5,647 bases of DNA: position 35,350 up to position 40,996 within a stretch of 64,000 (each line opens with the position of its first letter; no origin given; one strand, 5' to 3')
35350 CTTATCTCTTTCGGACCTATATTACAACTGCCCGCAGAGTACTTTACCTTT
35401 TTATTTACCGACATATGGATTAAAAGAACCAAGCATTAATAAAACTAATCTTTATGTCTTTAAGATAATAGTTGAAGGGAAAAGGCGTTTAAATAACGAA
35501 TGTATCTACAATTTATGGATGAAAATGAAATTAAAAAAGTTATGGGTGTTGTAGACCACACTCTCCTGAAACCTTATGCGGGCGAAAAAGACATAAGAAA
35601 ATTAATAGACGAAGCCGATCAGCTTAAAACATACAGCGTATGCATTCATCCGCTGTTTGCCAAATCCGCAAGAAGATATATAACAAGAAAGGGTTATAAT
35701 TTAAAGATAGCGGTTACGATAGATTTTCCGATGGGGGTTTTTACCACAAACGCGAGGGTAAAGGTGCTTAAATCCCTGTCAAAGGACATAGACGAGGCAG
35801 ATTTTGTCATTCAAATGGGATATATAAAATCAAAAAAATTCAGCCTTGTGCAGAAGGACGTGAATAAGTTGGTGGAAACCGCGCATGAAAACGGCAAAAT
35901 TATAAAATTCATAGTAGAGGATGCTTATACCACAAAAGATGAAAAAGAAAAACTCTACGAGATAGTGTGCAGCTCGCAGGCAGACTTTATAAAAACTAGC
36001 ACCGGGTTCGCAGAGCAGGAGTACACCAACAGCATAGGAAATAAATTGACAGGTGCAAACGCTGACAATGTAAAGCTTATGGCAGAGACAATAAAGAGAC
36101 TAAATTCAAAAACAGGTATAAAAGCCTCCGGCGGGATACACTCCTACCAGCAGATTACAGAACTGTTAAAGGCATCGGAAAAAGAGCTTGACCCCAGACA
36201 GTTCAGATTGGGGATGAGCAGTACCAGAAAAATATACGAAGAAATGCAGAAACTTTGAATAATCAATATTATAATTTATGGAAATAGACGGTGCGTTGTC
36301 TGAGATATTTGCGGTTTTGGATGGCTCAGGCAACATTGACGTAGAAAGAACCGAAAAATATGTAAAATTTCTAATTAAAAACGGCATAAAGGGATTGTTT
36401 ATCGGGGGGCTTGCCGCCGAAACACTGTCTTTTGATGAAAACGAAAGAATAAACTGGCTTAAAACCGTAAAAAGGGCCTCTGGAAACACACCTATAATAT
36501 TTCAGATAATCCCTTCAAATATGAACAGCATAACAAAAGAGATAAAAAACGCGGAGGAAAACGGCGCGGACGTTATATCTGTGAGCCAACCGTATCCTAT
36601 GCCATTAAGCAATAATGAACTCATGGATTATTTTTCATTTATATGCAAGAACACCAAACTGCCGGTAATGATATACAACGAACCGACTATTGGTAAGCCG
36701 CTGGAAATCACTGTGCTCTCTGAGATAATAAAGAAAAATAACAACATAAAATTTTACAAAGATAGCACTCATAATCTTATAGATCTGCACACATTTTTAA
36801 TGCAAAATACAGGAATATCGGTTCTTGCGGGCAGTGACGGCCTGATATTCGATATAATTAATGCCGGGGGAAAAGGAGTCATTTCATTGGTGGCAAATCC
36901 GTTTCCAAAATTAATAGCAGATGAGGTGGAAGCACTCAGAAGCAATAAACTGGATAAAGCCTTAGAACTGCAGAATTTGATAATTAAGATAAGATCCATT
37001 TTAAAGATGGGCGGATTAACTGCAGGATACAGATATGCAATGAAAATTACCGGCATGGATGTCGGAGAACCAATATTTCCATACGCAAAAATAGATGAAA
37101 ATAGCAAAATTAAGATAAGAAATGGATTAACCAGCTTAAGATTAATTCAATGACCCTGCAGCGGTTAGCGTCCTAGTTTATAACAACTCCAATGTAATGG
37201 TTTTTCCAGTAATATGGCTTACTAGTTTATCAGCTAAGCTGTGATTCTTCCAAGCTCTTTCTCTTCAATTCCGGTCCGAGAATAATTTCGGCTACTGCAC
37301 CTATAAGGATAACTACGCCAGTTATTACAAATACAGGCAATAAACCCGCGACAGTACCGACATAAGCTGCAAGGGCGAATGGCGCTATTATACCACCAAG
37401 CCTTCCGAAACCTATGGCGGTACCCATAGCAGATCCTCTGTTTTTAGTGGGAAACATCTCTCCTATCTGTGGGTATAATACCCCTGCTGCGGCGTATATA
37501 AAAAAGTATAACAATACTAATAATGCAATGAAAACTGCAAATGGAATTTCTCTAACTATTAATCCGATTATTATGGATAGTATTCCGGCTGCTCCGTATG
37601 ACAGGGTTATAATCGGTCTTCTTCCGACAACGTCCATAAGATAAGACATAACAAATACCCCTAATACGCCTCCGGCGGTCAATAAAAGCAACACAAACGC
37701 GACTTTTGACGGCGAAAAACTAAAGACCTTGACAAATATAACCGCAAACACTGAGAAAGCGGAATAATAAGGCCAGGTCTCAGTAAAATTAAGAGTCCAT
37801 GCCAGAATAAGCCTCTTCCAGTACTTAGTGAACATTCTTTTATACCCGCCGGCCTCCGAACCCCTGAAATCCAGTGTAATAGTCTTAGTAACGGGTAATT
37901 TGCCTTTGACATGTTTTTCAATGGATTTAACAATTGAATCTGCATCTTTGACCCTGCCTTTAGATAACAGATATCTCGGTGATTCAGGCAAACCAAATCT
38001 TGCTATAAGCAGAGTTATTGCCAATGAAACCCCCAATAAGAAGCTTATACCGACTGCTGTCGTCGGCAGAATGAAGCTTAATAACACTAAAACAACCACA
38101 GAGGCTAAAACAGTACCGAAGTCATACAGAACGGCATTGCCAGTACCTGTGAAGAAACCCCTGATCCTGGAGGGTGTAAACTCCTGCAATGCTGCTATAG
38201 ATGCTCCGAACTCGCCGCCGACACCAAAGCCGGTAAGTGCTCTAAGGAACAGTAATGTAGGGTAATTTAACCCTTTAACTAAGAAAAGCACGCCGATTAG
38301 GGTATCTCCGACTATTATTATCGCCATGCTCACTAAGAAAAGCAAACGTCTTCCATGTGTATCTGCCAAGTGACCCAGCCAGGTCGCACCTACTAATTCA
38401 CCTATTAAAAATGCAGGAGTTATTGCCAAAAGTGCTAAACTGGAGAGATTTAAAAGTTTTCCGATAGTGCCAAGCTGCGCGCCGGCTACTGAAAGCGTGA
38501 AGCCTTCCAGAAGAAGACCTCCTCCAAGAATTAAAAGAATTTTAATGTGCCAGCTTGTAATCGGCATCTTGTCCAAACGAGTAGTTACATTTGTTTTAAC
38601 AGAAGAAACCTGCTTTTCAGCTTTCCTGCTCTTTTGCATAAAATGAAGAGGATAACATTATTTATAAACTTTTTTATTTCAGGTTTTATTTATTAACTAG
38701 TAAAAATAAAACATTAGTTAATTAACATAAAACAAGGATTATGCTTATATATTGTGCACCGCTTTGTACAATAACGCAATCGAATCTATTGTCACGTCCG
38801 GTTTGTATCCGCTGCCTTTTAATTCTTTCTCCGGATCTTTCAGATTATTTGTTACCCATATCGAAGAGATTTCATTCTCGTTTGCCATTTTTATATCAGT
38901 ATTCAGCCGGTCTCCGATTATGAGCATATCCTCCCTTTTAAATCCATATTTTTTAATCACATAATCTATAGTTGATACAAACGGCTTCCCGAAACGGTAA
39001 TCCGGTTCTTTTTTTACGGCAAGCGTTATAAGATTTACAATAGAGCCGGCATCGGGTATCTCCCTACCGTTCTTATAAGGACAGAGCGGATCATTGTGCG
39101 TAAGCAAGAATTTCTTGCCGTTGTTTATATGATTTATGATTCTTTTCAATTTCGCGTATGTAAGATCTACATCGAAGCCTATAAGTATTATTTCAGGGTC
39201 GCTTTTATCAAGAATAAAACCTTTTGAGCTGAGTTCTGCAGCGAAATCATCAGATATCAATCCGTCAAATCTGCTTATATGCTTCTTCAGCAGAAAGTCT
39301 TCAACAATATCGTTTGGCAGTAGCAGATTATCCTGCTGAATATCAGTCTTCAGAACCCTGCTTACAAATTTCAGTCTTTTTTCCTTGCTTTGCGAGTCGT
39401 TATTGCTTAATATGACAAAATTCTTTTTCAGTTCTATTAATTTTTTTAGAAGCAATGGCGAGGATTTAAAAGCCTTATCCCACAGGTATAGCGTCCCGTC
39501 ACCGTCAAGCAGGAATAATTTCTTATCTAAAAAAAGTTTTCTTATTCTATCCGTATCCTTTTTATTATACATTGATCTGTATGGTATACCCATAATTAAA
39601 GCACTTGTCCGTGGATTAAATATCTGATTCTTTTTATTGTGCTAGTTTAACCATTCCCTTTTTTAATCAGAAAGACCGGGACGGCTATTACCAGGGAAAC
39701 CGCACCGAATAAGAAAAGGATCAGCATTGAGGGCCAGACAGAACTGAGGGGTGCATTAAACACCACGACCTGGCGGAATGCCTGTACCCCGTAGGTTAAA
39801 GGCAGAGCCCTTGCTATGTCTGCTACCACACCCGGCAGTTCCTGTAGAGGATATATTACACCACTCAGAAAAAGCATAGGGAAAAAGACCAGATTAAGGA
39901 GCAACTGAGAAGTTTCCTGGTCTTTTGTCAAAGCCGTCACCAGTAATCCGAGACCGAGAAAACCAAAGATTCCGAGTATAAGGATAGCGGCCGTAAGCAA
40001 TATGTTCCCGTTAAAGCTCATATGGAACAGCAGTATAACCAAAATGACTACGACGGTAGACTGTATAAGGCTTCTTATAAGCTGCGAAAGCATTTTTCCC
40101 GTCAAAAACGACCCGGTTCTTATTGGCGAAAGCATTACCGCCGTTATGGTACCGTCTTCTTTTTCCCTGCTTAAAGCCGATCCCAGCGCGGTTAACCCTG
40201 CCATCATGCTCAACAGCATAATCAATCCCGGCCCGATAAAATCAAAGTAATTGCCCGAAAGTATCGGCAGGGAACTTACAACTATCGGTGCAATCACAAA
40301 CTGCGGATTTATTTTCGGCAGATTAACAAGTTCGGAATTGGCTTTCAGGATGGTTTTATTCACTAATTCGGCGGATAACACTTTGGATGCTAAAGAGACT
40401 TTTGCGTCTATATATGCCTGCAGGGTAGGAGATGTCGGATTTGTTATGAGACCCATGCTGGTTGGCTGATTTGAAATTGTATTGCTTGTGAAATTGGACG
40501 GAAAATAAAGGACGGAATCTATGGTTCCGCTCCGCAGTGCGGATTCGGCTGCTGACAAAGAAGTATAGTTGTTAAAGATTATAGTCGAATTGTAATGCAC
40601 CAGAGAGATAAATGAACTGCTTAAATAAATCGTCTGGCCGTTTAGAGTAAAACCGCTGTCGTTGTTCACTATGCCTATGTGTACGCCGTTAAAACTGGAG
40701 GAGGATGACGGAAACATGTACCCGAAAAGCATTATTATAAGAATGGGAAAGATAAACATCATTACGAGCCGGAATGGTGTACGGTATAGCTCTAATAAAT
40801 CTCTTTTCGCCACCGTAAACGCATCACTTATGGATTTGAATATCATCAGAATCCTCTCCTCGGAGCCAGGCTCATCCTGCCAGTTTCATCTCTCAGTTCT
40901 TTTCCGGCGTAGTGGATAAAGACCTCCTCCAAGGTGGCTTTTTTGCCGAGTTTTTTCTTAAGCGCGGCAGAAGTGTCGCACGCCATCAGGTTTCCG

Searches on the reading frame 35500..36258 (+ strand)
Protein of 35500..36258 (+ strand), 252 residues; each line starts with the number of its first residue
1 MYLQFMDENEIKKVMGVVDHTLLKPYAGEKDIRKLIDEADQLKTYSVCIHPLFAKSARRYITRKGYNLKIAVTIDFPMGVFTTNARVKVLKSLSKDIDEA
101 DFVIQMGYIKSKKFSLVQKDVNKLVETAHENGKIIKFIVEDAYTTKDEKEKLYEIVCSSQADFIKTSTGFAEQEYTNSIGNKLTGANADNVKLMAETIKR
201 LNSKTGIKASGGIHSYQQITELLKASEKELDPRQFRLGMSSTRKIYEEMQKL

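Call 72: search_protein_families(library=pfam, proteins=[window:35500-36258:+], max_evalue=0.00001)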
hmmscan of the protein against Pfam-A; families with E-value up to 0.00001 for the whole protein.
window:35500-36258:+ (252 aa): 1 family
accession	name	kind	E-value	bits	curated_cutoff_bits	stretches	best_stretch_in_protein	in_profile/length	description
PF01791.15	DeoC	-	2.2e-11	44.3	23.8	1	17-247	5-228/229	DeoC/LacD family aldolase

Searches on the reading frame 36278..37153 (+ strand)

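Call 72: search_protein_families(library=pfam, proteins=[window:36278-37153:+], max_evalue=0.00001)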
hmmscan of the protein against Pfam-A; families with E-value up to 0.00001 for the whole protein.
window:36278-37153:+ (291 aa): 1 family
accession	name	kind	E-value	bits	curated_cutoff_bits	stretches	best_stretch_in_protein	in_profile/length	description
PF00701.28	DHDPS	-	1.4e-37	129.4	22.1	1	5-284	4-286/289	Dihydrodipicolinate synthetase family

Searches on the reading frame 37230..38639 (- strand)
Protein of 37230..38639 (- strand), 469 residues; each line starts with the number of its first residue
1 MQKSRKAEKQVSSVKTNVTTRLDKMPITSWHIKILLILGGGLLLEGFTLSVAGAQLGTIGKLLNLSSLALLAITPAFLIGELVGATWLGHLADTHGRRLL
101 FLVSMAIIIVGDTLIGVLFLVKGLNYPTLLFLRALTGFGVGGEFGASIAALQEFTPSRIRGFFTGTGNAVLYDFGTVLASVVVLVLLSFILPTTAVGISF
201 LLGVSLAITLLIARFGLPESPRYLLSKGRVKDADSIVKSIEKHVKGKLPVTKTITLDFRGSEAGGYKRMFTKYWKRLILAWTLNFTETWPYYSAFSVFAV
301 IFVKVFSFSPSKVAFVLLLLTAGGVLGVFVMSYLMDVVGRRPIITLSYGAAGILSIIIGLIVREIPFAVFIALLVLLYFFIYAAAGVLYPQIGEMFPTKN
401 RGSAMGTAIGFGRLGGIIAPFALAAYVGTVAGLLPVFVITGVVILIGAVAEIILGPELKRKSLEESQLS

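Call 72: search_protein_families(library=pfam, proteins=[window:37230-38639:-], max_evalue=0.00001)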
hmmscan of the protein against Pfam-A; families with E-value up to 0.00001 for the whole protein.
window:37230-38639:- (469 aa): 2 families
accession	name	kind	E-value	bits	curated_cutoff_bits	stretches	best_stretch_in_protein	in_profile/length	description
PF00083.30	Sugar_tr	-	1.5e-41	143.2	22.3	1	66-466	44-448/452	Sugar (and other) transporter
PF07690.21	MFS_1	-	8.6e-31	107.5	33.4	2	41-361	4-288/347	Major Facilitator Superfamily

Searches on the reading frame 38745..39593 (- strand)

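Call 72: search_protein_families(library=pfam, proteins=[window:38745-39593:-], max_evalue=0.00001)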
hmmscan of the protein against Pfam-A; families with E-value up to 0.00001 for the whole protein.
window:38745-39593:- (282 aa): 3 families
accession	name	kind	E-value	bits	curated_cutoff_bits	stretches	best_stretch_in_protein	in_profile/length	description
PF13242.12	Hydrolase_like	-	2.6e-14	53.3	22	1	201-273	2-73/75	HAD-hyrolase-like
PF13344.12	Hydrolase_6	-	1.9e-12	47.6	27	1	27-126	1-100/101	Haloacid dehalogenase-like hydrolase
PF00702.32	Hydrolase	-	6.6e-08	33.6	26.4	1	25-238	2-188/191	haloacid dehalogenase-like hydrolase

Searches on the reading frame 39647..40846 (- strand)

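Call 72: search_protein_families(library=pfam, proteins=[window:39647-40846:-], max_evalue=0.00001)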
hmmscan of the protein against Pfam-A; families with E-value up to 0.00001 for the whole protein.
window:39647-40846:- (399 aa): 4 families
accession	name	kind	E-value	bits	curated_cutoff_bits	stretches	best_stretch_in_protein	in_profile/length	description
PF12698.13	ABC2_membrane_3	-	3.6e-45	155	31.6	1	27-389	4-346/347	ABC-2 family transporter protein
PF01061.29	ABC2_membrane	-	3.6e-30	105.5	26.9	1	201-360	49-209/211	ABC-2 type transporter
PF12679.13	ABC2_membrane_2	-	5e-12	46.1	27.2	1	11-392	2-278/283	ABC-2 family transporter protein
PF03379.19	CcmB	-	1.3e-07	31.7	24.9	1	201-325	44-167/215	CcmB protein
